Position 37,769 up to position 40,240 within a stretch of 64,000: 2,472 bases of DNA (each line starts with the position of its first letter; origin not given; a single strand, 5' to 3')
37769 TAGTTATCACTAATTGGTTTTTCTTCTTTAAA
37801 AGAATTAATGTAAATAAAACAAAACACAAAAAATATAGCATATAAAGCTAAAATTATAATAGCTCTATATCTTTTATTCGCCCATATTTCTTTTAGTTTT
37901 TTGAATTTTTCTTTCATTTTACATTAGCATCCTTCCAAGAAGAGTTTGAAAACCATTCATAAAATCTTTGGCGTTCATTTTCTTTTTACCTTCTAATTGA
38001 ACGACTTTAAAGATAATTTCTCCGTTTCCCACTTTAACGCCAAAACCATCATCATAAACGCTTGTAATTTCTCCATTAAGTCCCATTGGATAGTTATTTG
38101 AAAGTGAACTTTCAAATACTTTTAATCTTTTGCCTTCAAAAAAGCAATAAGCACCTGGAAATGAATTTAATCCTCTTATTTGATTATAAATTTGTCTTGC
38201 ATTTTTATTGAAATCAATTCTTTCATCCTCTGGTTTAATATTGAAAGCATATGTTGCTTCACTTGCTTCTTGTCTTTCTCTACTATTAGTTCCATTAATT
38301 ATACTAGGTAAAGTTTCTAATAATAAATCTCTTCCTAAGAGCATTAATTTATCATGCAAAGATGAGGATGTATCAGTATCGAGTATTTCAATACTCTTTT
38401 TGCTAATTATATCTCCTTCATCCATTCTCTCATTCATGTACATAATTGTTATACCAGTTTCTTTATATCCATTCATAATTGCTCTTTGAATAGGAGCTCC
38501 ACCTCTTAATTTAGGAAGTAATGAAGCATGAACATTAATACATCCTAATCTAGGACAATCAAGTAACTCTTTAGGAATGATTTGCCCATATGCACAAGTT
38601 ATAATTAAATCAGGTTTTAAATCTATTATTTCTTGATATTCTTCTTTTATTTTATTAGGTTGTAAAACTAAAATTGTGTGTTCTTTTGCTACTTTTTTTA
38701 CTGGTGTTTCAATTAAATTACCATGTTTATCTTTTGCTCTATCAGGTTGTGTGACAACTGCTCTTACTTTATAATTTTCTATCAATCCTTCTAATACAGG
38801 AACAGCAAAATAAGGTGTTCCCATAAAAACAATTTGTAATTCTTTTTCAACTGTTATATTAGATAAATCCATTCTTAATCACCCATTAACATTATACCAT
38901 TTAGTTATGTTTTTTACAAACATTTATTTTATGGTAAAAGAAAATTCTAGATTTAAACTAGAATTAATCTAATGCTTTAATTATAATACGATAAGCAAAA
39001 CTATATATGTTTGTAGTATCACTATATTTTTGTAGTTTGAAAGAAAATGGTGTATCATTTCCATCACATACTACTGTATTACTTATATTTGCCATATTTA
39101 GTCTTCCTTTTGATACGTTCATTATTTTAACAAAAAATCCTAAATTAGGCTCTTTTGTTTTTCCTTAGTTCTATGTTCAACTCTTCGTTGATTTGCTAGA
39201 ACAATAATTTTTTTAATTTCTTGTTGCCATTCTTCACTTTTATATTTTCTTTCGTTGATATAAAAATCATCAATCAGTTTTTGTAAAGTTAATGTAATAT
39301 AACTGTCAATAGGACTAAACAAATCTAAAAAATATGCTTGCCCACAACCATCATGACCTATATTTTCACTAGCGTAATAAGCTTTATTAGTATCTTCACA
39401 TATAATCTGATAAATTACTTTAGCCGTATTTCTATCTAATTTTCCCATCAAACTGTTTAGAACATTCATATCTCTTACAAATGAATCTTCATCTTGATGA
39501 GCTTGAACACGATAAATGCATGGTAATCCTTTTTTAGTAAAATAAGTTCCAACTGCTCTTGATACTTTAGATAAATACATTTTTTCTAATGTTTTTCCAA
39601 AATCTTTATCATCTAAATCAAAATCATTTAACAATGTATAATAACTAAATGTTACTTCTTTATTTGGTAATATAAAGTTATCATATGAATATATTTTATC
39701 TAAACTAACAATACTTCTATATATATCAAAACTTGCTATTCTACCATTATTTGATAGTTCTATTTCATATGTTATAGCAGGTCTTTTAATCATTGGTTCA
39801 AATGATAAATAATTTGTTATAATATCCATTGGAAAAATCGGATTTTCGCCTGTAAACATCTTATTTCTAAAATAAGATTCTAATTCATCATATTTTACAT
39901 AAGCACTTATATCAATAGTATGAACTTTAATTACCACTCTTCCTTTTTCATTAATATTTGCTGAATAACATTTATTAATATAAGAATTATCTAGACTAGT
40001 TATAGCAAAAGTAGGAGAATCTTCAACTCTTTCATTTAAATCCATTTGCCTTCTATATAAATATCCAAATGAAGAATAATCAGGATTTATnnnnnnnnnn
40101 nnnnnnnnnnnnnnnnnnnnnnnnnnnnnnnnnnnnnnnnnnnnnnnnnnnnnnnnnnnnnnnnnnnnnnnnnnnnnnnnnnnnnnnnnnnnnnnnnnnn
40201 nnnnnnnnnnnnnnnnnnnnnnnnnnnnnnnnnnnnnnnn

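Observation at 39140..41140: RNase II/R-family (RNB) protein with degenerate catalytic motifs and a ~330-aa N-terminal coiled-coil, co-directional with dnaB-dnaI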

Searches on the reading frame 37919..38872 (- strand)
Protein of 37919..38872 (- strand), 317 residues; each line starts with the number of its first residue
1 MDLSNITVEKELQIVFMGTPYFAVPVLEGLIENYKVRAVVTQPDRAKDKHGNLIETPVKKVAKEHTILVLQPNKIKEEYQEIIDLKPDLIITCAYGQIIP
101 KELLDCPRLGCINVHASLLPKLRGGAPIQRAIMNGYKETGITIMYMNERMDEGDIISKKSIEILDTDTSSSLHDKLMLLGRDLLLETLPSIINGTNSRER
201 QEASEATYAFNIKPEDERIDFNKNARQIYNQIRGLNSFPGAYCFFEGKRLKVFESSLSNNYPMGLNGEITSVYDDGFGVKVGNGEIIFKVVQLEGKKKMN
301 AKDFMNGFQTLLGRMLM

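Call 11: search_protein_families(library=pfam, proteins=[window:37919-38872:-], max_evalue=0.001)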
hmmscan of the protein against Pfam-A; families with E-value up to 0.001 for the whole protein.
window:37919-38872:- (317 aa): 2 families
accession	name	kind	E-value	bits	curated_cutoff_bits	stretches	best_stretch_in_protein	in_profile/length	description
PF00551.24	Formyl_trans_N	-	3.7e-40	138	26.1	1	14-187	3-180/181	Formyl transferase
PF02911.23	Formyl_trans_C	-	1.6e-28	99.3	21.1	1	211-308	1-99/100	Formyl transferase, C-terminal domain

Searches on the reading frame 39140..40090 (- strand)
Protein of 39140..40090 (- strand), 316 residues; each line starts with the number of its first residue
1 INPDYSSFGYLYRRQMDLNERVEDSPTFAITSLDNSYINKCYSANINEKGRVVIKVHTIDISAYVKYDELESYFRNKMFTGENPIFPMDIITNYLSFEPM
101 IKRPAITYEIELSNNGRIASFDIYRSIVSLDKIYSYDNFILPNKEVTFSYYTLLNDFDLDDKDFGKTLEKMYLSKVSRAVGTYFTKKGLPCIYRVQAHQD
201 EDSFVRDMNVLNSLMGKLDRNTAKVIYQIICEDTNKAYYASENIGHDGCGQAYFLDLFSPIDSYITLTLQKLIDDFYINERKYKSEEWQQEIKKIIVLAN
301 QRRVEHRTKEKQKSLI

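Call 93: search_solved_structures(query=window:39140-40090:-, max_evalue=10, show_alignments=0)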
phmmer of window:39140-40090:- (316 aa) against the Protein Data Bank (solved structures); distinct sequences matched with E-value up to 10: 4.
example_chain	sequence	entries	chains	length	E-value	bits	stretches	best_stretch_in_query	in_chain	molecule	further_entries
8cdu_C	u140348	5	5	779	2.6e-07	33.5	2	217-296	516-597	Ribonuclease R | RNase R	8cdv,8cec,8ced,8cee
7dcy_A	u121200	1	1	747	8.9e-06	28.5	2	219-303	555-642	Ribonuclease R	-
7dic_A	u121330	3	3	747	9.1e-06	28.5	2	219-303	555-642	Ribonuclease R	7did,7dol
5xgu_B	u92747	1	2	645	1.6e-05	27.6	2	216-281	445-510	Ribonuclease R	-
